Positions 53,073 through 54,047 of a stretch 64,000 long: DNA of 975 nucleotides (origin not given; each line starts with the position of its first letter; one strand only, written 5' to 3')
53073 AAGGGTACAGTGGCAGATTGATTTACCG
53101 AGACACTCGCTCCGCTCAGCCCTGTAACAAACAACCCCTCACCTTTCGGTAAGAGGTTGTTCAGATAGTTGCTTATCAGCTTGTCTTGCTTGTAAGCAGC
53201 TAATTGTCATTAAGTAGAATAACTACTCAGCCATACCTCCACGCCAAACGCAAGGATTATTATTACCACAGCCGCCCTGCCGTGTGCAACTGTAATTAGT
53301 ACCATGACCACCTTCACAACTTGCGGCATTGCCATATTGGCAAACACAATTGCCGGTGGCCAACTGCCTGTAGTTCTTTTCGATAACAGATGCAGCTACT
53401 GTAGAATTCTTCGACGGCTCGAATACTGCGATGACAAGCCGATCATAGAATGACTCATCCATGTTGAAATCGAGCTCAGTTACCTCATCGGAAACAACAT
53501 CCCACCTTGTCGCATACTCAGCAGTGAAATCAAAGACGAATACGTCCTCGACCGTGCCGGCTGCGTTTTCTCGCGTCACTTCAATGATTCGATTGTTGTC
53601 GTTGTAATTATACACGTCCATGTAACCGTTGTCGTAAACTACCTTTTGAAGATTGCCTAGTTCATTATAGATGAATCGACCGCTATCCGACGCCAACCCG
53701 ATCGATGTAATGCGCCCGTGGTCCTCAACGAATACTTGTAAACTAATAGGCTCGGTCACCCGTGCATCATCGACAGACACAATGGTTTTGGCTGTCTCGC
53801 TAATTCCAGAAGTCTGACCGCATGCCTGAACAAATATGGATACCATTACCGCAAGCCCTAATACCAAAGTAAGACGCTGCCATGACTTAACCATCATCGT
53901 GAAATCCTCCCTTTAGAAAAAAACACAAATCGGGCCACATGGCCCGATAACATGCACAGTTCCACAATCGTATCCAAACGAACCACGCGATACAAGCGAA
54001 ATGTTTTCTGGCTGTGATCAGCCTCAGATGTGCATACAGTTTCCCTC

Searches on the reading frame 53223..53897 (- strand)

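Call 11: search_protein_families(library=pfam, proteins=[window:53223-53897:-], max_evalue=0.001)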
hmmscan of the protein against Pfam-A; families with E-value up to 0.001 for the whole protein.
window:53223-53897:- (224 aa): 1 family
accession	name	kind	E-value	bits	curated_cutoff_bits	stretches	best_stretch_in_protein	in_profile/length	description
PF05593.20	RHS_repeat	-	2.8e-05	24.8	22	0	77-111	1-35/38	RHS Repeat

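Call 62: search_protein_families(library=ncbifam, proteins=[window:53223-53897:-], max_evalue=0.01)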
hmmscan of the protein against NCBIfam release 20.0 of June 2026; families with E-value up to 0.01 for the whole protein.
window:53223-53897:- (224 aa): 0 families
